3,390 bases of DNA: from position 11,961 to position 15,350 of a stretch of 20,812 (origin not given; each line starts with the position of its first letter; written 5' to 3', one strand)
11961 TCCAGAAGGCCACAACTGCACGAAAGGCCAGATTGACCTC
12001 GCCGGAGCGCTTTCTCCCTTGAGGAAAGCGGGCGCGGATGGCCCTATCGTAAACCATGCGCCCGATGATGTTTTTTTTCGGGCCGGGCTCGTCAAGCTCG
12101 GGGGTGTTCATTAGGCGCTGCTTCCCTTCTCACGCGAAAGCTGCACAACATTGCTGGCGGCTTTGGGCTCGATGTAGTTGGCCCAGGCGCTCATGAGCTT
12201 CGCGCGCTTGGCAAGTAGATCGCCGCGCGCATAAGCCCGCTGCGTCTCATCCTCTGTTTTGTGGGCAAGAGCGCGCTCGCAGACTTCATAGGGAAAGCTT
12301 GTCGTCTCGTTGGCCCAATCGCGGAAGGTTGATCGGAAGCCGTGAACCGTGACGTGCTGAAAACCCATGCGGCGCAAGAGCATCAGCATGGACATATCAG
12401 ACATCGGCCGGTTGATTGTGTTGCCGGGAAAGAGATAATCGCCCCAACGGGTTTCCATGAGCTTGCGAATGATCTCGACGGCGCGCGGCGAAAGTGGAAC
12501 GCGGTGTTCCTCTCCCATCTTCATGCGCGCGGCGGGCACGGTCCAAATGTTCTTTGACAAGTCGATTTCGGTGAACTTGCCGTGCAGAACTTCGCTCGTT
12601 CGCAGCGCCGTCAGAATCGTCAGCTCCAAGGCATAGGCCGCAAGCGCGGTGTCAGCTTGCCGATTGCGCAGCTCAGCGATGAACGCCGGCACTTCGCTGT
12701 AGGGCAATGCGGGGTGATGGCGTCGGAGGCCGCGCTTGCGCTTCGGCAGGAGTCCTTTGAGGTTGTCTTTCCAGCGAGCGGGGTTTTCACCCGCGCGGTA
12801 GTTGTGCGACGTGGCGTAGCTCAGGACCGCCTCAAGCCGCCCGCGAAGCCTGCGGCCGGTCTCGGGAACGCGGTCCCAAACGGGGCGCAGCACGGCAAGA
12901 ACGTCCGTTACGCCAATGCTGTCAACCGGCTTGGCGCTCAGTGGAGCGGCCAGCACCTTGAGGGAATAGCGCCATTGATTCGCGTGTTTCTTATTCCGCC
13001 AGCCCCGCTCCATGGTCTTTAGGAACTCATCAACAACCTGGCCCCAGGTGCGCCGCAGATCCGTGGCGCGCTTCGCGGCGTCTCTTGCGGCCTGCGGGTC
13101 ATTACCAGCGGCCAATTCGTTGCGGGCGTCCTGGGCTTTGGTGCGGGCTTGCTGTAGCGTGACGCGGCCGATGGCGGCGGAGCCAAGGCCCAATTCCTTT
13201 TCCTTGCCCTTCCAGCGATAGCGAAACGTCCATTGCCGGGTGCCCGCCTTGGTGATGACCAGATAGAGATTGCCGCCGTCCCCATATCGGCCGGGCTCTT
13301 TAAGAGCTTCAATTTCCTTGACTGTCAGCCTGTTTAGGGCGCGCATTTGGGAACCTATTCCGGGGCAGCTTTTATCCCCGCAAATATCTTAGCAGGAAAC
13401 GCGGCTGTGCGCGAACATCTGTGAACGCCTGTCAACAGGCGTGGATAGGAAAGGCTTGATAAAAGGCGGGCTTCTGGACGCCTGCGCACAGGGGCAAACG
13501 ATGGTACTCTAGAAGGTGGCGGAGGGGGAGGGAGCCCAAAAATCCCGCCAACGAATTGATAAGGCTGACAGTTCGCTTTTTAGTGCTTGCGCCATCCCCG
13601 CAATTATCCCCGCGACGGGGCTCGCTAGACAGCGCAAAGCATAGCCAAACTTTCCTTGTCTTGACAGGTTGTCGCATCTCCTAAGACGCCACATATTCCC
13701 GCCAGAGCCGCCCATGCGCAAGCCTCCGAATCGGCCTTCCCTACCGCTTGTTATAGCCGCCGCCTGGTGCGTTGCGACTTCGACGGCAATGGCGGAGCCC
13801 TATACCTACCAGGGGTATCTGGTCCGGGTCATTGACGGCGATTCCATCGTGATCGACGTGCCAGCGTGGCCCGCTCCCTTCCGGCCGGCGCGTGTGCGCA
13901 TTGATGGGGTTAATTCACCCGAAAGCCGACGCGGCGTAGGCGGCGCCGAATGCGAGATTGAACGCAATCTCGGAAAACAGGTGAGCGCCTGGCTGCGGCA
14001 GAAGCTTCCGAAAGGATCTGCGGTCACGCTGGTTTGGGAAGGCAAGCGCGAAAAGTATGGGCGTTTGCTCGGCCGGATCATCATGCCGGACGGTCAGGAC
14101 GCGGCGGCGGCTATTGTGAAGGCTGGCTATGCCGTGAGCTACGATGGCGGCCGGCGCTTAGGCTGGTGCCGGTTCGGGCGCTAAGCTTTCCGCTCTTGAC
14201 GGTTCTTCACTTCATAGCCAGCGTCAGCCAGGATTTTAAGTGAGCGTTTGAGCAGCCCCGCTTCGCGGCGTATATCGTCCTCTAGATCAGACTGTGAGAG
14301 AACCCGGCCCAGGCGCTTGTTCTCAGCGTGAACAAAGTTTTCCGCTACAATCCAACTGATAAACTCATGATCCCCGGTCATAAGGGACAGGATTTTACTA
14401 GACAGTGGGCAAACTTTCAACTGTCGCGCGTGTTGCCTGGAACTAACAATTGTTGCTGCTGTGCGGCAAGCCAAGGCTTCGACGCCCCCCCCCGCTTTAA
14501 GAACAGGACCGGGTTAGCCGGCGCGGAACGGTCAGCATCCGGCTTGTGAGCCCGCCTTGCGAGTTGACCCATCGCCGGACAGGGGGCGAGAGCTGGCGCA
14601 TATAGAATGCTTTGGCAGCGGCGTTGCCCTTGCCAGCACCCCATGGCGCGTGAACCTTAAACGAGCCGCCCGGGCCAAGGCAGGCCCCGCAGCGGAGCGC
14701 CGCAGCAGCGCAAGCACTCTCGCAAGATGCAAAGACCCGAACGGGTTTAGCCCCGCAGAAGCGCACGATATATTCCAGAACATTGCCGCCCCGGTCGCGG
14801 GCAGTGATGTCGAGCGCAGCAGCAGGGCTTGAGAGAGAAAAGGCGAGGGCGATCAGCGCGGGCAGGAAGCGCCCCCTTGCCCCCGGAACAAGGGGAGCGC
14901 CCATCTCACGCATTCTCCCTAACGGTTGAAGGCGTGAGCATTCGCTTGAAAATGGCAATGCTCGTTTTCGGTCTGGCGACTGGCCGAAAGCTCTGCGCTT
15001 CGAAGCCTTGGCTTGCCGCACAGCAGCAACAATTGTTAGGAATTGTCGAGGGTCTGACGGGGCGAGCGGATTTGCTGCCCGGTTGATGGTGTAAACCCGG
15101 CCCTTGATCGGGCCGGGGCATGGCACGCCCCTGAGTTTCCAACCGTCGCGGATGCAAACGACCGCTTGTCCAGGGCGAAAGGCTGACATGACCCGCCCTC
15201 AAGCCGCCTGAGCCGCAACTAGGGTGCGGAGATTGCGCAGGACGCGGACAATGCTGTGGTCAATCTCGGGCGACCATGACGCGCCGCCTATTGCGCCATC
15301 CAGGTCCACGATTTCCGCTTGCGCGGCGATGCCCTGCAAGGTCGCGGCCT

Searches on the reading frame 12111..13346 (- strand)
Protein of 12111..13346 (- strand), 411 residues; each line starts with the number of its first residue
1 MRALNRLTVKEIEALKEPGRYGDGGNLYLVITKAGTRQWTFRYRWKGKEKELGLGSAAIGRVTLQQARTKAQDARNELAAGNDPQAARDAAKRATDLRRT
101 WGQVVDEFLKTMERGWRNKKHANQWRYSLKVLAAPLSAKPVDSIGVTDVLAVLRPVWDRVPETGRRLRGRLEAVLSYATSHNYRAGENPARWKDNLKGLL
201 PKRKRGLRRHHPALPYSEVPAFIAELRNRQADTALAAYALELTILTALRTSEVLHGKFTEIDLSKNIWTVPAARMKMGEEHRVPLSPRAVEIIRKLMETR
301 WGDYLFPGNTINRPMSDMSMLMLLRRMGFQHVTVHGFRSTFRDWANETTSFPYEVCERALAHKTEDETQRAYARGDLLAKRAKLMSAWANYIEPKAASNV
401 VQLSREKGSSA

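Call 6: search_protein_families(library=pfam, proteins=[window:12111-13346:-], max_evalue=0.01)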
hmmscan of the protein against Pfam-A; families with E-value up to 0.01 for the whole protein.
window:12111-13346:- (411 aa): 3 families
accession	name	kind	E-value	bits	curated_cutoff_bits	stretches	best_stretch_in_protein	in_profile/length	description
PF22022.2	Phage_int_M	-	6.2e-22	78.1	27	1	103-194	3-95/96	Phage integrase central domain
PF13356.12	Arm-DNA-bind_3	-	1.4e-20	73.7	27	1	7-90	1-82/83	Arm DNA-binding domain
PF00589.27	Phage_integrase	-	3.9e-16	59.7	27.1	1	217-374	6-167/172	Phage integrase family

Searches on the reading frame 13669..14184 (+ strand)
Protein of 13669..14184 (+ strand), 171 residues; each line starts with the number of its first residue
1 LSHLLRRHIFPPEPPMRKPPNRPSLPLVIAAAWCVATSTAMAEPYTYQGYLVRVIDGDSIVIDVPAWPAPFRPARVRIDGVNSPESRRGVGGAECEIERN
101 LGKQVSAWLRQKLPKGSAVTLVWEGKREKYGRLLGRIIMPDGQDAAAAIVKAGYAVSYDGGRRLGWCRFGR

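Call 6: search_protein_families(library=pfam, proteins=[window:13669-14184:+], max_evalue=0.01)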
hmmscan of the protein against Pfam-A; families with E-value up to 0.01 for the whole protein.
window:13669-14184:+ (171 aa): 1 family
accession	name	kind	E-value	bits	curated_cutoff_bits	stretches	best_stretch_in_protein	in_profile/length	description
PF00565.23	SNase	-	1e-07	32.8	21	1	75-158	1-77/107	Staphylococcal nuclease homologue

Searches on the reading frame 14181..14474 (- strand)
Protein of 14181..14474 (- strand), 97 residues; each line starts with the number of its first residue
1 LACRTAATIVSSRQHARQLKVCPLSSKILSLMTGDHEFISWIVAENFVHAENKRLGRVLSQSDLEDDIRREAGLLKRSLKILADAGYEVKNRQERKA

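Call 6: search_protein_families(library=pfam, proteins=[window:14181-14474:-], max_evalue=0.01)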
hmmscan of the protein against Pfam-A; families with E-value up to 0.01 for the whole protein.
window:14181-14474:- (97 aa): 0 families

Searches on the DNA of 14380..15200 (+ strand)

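Call 9: search_dna_similar(query=window:14380-15200:+, collection=phages, mode=distant)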
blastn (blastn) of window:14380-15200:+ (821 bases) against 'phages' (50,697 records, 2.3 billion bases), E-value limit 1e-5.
No match.

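Call 10: search_dna_similar(query=window:14380-15200:+, collection=plasmids, mode=distant)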
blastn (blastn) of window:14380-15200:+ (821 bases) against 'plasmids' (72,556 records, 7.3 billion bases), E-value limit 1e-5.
No match.

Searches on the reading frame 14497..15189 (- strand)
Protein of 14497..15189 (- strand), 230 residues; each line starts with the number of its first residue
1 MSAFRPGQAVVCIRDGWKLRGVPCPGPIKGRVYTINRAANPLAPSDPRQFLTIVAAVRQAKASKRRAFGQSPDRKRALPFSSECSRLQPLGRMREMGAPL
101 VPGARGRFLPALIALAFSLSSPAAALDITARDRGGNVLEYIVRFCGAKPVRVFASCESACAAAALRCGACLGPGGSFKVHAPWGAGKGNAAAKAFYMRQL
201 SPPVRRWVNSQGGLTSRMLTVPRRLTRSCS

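Call 6: search_protein_families(library=pfam, proteins=[window:14497-15189:-], max_evalue=0.01)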
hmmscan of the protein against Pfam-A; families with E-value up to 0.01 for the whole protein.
window:14497-15189:- (230 aa): 0 families

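Call 11: find_homologous_proteins(query=window:14497-15189:-, max_evalue=0.01)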
Query window:14497-15189:- (230 aa): 3 proteins with E <= 0.01 among 5917 candidates.
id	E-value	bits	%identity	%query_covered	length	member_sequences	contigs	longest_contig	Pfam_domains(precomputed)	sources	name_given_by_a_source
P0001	2.8e-147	507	100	100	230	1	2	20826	-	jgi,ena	-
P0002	1.1e-51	194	75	49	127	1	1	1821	-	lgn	-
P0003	1.5e-44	171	68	52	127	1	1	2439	-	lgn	-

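Call 13: find_encoding_contigs(protein=P0002, flank=5000)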
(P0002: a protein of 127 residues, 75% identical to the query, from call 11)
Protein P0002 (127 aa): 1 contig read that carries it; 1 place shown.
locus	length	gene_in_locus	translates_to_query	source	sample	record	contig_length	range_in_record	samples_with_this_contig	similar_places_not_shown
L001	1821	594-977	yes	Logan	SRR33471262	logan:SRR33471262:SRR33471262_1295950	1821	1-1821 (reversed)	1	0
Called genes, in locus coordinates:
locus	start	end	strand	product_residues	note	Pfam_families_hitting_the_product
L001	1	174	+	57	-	?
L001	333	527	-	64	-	-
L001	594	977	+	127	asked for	-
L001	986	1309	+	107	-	-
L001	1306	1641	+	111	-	-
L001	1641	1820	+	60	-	?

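Call 14: find_encoding_contigs(protein=P0003, flank=5000)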
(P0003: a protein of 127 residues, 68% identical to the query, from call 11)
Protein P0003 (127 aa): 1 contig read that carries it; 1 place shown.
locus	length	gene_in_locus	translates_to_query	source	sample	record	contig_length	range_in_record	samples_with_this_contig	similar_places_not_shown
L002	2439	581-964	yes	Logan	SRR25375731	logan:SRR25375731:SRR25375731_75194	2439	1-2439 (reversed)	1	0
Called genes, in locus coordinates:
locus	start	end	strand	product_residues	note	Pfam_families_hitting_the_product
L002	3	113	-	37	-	?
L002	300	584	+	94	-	-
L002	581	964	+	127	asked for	-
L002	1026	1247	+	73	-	-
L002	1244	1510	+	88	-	-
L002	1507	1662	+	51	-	-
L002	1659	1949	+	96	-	-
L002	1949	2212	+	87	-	-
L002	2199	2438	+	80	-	?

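Call 18: find_encoding_contigs(protein=P0001, flank=10000)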
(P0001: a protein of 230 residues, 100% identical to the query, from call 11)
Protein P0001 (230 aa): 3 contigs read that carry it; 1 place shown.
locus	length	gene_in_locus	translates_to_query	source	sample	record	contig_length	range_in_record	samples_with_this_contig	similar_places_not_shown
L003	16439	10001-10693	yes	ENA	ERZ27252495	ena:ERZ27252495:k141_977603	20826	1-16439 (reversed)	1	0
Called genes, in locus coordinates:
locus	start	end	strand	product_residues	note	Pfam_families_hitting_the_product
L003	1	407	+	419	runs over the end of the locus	-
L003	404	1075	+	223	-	-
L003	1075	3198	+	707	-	-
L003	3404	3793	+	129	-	-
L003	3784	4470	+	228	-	-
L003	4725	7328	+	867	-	-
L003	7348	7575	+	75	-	PF13560:HTH_31 (weak), PF01381:HTH_3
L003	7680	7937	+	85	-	-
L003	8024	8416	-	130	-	-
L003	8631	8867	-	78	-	PF13560:HTH_31, PF01381:HTH_3 (weak)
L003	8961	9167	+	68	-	-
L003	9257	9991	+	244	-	-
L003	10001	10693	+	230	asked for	-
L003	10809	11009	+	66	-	-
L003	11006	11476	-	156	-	PF00565:SNase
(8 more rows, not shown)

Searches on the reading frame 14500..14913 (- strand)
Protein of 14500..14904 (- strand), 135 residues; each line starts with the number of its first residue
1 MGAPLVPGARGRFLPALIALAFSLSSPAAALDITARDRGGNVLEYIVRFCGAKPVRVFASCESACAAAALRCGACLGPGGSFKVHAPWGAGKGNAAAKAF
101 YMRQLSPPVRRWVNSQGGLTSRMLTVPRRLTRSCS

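Call 46: find_related_loci(query=A5, collection=viral_contigs, flank=4000)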
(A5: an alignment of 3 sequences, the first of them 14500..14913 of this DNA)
Query A5 (138 aa) in viral_contigs; peptide patterns used: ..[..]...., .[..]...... (x = any residue, [..] = any of these).
24 stretches matched a pattern, but none encodes a relative of the query by tblastn (E <= 1e-3).

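Call 53: search_protein_families(library=pfam, proteins=[window:14500-14904:-], max_evalue=0.01)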
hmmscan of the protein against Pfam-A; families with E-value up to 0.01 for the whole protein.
window:14500-14904:- (135 aa): 0 families

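Call 54: search_protein_families(library=phrogs, proteins=[window:14500-14904:-], max_evalue=0.001)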
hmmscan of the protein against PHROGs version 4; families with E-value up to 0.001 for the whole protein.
window:14500-14904:- (135 aa): 0 families

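Call 62: predict_structure(alignment_id=A5)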
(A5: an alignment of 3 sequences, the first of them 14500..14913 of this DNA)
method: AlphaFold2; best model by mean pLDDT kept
length: 138 residues; sequences in the alignment: 3
mean_pLDDT: 56.2   pTM: 0.48
mean pLDDT of the five models: 56.2, 56.1, 54.4, 53.2, 51.1
residues with pLDDT >= 90: 4; 70-90: 33; 50-70: 37; < 50: 64
segments of 3 or more residues with pLDDT < 50: 1-63
pLDDT, mean of each block of 10 residues (from residue 1): 37 40 37 40 41 41 51 59 66 61 77 89 79 70
secondary structure, 60 per line:
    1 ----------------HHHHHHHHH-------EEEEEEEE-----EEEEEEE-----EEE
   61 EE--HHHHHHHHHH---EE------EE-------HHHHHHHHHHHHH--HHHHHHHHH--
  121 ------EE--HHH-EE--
elements in order: H17-25 E33-40 E46-52 E58-62 H65-74 H95-107 H110-118

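Call 63: search_protein_representatives(alignment_id=A5)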
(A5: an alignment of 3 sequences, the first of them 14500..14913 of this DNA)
Query: 3 sequences, 127 profile positions. Proteins with E-value up to 0.001 (for the whole library): 312; up to 1e-10: 46; up to 1e-30: 2. The best 150 are listed.
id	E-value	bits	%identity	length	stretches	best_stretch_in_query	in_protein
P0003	4.2e-69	246.7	-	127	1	1-127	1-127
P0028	7.2e-39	149.0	-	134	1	8-126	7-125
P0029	1.8e-23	99.2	-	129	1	3-126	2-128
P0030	1.0e-21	93.6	-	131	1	5-121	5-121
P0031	8.1e-17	77.7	-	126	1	10-123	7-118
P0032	4.6e-16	75.3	-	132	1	9-127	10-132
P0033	6.3e-16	74.8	-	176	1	27-120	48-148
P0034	1.7e-15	73.4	-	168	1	25-127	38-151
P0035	4.8e-15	72.0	-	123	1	9-126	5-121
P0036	5.1e-15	71.9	-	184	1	23-126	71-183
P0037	1.2e-14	70.7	-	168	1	6-121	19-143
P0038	1.8e-14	70.1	-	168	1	3-115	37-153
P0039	2.5e-14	69.7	-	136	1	1-119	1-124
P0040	4.3e-14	68.9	-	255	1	9-121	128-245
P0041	5.2e-14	68.6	-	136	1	11-123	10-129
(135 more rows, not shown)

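Call 65: search_protein_families(library=pfam, alignment_id=A8, max_evalue=0.01)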
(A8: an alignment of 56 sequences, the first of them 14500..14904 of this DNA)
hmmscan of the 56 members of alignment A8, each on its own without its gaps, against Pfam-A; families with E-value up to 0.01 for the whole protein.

A. member 1, window:14500-14904:- (135 aa): 0 families

B. families by the number of members that match (of 56 scanned): 0 families

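Call 66: search_solved_structures(query=A8, max_evalue=1)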
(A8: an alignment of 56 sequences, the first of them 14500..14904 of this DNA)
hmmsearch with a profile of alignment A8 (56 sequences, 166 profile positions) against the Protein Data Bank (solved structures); distinct sequences matched with E-value up to 1: 0.

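Call 72: predict_structure(alignment_id=A8)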
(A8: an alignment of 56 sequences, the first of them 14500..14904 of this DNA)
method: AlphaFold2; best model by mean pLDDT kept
length: 135 residues; sequences in the alignment: 56
mean_pLDDT: 91.9   pTM: 0.79
mean pLDDT of the five models: 91.9, 91.7, 91.5, 90.5, 90.4
residues with pLDDT >= 90: 103; 70-90: 19; 50-70: 13; < 50: 0
segments of 3 or more residues with pLDDT < 50: none
pLDDT, mean of each block of 10 residues (from residue 1): 61 79 89 97 95 96 97 97 94 93 97 98 98 96
secondary structure, 60 per line:
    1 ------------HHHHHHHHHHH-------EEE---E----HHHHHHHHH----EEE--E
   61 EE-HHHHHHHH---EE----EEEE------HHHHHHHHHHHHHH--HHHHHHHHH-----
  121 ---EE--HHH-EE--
elements in order: H13-23 E31-33 H42-50 E55-57 E60-62 H64-71 E81-84 H91-104 H107-115

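Call 74: fold_search(model_id=the predicted structure, library=pdb)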
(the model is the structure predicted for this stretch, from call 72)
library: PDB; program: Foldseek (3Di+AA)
matches with E <= 10: 232; with E <= 0.001: 0
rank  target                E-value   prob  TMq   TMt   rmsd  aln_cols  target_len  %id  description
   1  7eko_H                2.1e-02  1.00  0.57  0.53   3.5       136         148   12  CrClpP-S1 (released 2021-10-20)
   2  1tg6_G                2.2e-02  1.00  0.56  0.41   5.3       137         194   12  Crystallography and mutagenesis point to an essential role for the N-terminus of human mitochondrial ClpP (released 2005-03-22)
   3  1tg6_A                2.5e-02  1.00  0.56  0.43   5.3       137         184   12  Crystallography and mutagenesis point to an essential role for the N-terminus of human mitochondrial ClpP (released 2005-03-22)
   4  7eko_M                3.2e-02  1.00  0.55  0.55   3.1       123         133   14  CrClpP-S1 (released 2021-10-20)
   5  4jcr_A                4.4e-02  0.89  0.41  0.35   7.1       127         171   18  ClpP1 N165D mutant from Listeria monocytogenes (released 2013-06-12)
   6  3q7h_L                4.7e-02  0.99  0.54  0.40   4.7       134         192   16  Structure of the ClpP subunit of the ATP-dependent Clp Protease from Coxiella burnetii (released 2011-01-12)
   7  4ryf_B                5.6e-02  0.97  0.51  0.41   5.4       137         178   16  ClpP1/2 heterocomplex from Listeria monocytogenes (released 2014-12-31)
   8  4ryf_A                5.6e-02  0.97  0.51  0.40   5.4       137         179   16  ClpP1/2 heterocomplex from Listeria monocytogenes (released 2014-12-31)
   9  6wr2_i                6.4e-02  0.97  0.56  0.42   7.5       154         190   14  ClpP and ClpX IGF loop in ClpX-ClpP complex bound to ssrA tagged GFP (released 2020-11-04)
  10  7eko_A                6.4e-02  0.97  0.55  0.36   6.7       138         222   12  CrClpP-S1 (released 2021-10-20)
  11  6uqe_G                6.8e-02  0.98  0.56  0.42   8.0       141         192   12  ClpA/ClpP Disengaged State bound to RepA-GFP (released 2020-04-22)
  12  9dql_I                6.8e-02  0.87  0.43  0.35   7.4       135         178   12  human ClpP - Bortezomib - A192E / E196R (released 2025-04-30)
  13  9ndj_H                7.2e-02  0.95  0.50  0.38   5.9       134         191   16  Cryo-EM structure of the endogenous ClpP1/ClpP2 heterocomplex from Pseudomonas aeruginosa bound to the AAA+ ClpX unfol (released 2025-10-01)
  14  3kth_A                7.2e-02  0.89  0.46  0.37   7.5       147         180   17  Structure of ClpP from Bacillus subtilis in orthorombic crystal form (released 2010-03-23)
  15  3q7h_J                7.7e-02  0.99  0.57  0.44   5.2       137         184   15  Structure of the ClpP subunit of the ATP-dependent Clp Protease from Coxiella burnetii (released 2011-01-12)
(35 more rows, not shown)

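Call 75: find_encoding_contigs(protein=P0028, flank=4000, max_places=4)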
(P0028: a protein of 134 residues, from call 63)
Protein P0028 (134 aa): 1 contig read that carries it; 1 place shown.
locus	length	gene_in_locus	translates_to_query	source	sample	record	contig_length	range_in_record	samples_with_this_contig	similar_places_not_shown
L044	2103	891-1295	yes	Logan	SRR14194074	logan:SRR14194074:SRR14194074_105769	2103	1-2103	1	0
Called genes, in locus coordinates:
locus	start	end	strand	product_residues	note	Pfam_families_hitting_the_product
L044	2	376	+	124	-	?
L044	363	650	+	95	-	-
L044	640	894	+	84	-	-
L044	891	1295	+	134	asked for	-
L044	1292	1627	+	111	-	-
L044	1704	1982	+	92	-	-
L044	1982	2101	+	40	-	?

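Call 82: search_dna_similar(query=window:14500-14904:-, collection=phages, mode=protein, max_evalue=0.01)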
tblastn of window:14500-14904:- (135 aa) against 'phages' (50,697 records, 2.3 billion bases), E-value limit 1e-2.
No match.
